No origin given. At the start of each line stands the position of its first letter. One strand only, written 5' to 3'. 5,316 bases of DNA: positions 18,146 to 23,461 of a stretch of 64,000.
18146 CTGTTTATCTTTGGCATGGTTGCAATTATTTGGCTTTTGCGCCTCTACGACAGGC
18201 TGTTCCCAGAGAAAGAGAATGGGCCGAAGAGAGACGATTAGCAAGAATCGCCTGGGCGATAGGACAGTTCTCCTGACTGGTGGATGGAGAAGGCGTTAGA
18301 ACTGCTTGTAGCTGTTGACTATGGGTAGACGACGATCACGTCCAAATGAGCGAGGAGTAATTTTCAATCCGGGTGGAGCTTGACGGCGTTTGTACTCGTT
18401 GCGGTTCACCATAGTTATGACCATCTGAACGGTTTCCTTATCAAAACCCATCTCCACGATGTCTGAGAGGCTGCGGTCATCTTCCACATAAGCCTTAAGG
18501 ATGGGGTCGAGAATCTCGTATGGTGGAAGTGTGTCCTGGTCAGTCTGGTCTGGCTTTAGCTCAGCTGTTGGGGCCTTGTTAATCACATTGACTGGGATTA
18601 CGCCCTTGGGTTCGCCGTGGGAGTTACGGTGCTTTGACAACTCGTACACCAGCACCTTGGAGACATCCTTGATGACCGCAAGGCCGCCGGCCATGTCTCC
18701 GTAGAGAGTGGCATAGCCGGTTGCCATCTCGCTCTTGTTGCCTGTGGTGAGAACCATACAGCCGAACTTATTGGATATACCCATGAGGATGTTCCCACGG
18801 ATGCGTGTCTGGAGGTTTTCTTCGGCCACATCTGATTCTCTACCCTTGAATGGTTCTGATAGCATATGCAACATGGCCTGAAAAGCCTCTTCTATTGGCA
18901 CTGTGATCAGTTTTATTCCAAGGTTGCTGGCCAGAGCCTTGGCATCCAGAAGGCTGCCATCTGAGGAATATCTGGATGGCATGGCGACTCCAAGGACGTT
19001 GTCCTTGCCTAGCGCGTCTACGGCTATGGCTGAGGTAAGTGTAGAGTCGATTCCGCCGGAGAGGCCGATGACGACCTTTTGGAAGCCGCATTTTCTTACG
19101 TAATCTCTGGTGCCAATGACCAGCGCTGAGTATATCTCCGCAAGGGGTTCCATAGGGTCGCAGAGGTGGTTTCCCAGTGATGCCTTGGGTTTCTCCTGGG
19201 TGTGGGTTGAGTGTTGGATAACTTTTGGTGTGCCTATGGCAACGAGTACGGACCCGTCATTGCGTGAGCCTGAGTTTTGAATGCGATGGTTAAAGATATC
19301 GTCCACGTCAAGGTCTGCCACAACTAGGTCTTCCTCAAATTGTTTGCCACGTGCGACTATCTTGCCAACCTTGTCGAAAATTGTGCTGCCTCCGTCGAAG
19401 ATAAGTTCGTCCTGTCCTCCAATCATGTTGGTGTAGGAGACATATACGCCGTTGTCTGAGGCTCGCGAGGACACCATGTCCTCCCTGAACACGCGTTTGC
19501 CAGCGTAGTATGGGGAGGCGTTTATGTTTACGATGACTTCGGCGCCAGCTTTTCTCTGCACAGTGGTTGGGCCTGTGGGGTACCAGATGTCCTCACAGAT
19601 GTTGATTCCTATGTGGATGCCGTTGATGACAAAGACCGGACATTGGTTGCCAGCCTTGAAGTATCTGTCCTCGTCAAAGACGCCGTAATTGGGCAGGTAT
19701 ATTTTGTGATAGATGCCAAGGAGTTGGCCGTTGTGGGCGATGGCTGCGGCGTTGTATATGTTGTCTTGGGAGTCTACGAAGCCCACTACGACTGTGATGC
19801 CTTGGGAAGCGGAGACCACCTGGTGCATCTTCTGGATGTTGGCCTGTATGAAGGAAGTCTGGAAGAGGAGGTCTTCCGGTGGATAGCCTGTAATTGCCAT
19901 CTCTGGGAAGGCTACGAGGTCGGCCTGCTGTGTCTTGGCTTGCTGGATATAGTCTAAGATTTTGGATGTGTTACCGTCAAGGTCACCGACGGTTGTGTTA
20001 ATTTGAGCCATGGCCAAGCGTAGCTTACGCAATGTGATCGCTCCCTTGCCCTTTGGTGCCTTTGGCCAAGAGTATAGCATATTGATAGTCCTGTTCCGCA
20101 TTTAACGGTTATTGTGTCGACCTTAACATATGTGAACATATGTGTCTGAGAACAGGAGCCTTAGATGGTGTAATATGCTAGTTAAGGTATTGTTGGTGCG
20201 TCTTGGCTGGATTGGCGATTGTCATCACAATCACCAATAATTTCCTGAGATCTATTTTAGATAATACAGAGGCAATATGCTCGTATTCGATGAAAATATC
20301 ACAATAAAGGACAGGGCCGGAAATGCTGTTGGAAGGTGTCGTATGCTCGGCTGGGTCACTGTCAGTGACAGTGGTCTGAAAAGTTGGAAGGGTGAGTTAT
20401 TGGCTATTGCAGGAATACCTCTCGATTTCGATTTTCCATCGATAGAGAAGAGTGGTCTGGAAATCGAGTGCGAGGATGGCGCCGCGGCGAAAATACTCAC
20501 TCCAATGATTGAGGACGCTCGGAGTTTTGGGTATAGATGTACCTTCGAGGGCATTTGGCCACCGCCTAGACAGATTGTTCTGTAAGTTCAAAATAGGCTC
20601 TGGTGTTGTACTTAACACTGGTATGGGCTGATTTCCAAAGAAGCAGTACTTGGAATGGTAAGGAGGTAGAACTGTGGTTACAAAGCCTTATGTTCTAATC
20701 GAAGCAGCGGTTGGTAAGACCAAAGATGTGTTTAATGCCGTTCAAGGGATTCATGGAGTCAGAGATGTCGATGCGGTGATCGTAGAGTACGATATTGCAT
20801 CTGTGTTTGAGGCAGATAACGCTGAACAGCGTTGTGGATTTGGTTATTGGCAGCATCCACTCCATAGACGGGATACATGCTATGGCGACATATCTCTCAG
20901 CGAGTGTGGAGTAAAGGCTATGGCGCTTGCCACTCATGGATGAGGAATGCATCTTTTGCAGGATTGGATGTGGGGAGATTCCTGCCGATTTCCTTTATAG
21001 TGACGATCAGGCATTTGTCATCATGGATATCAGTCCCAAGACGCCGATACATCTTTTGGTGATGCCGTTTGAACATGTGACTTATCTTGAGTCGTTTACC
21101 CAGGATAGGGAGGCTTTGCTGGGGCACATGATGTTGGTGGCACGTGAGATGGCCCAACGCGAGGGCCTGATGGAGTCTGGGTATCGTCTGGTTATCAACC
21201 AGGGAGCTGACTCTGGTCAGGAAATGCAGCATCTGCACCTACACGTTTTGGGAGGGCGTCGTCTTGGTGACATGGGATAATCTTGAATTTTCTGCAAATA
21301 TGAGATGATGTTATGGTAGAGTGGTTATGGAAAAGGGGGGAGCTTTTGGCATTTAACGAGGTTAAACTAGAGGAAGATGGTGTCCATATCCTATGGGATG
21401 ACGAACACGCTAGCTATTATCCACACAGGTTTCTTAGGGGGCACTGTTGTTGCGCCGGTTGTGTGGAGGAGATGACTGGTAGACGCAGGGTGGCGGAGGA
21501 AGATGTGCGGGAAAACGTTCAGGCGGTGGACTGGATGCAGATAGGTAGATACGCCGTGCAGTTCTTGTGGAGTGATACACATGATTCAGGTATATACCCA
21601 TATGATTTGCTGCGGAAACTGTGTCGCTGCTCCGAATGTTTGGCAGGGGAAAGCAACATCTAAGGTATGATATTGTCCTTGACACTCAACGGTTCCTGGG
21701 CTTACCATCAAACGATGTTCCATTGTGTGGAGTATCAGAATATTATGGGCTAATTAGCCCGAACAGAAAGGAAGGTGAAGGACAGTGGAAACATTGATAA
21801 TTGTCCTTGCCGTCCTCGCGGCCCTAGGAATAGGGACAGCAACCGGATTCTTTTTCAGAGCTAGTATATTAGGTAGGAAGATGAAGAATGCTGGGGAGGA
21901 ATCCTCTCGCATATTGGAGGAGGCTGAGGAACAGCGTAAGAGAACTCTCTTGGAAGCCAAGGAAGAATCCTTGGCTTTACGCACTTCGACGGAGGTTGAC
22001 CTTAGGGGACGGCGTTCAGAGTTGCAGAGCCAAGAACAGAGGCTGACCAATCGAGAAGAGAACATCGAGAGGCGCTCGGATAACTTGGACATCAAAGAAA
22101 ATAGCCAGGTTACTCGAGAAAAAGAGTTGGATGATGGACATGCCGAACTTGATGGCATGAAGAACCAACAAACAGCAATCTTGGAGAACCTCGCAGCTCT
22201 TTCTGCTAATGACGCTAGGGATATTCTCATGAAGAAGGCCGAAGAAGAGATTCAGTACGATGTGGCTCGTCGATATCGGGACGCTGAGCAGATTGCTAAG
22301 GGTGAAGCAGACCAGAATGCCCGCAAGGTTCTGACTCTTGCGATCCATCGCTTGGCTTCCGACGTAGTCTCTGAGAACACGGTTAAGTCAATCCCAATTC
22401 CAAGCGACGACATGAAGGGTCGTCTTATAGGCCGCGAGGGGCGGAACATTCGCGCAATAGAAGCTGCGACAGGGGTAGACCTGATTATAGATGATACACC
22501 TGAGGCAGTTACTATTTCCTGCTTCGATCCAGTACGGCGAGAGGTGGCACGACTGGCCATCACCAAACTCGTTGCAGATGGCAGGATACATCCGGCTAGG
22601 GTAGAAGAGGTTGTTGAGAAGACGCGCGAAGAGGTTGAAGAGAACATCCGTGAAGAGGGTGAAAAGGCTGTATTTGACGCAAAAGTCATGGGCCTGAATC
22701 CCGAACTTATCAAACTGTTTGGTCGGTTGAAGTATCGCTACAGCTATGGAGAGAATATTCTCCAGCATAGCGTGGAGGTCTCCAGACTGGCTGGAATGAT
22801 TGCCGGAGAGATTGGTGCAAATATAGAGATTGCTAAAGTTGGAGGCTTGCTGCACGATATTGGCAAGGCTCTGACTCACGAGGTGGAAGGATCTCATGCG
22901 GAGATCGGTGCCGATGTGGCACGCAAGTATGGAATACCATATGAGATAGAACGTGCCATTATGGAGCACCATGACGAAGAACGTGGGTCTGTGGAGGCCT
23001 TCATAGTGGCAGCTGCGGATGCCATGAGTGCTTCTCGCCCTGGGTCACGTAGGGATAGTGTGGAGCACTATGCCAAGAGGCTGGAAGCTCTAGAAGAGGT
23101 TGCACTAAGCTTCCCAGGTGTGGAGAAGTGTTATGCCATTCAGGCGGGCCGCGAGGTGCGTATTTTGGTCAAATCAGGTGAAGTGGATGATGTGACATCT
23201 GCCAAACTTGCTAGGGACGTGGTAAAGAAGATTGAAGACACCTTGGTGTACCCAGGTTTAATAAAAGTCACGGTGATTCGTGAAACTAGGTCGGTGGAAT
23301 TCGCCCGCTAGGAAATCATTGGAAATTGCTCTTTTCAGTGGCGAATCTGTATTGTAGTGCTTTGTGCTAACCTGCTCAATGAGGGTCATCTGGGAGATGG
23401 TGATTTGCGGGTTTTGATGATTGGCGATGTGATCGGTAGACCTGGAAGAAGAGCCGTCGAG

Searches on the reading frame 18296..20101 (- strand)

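Call 8: search_protein_families(library=pfam, proteins=[window:18296-20101:-])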
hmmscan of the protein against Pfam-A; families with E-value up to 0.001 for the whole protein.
window:18296-20101:- (601 aa): 2 families
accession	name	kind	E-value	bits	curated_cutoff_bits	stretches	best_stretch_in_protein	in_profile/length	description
PF02540.23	NAD_synthase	-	1.3e-76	257.4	21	1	325-575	3-242/242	NAD synthase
PF00795.27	CN_hydrolase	-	2.5e-42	145.4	23.2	1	28-269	1-251/256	Carbon-nitrogen hydrolase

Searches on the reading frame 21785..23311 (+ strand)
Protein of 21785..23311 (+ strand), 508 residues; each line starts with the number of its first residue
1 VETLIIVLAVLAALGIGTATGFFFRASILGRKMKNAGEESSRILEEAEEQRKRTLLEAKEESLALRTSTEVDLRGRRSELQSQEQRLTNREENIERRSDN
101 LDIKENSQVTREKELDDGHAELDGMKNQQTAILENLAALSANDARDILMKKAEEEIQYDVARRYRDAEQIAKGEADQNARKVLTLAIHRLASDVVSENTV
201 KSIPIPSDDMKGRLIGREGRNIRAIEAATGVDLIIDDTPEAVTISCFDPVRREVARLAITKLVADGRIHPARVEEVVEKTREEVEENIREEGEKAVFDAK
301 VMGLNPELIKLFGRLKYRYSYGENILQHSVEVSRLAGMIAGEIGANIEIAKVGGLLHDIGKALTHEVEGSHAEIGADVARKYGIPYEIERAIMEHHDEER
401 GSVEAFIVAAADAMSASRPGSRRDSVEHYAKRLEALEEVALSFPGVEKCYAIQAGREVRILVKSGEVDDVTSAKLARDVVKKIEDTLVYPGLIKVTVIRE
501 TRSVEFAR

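Call 8: search_protein_families(library=pfam, proteins=[window:21785-23311:+])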
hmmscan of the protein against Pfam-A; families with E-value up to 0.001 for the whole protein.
window:21785-23311:+ (508 aa): 4 families
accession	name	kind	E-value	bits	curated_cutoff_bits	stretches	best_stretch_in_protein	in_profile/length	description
PF12072.13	RNase_Y_N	-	6.2e-43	147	32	1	6-193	2-200/201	RNase Y N-terminal region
PF01966.28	HD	-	1.2e-19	71.2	22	1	326-416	2-115/116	HD domain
PF00013.35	KH_1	-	3.8e-09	36.6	21.5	1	202-260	3-65/66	KH domain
PF08668.18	HDOD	-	4.4e-08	33.3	22.9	1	324-363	94-134/196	HDOD domain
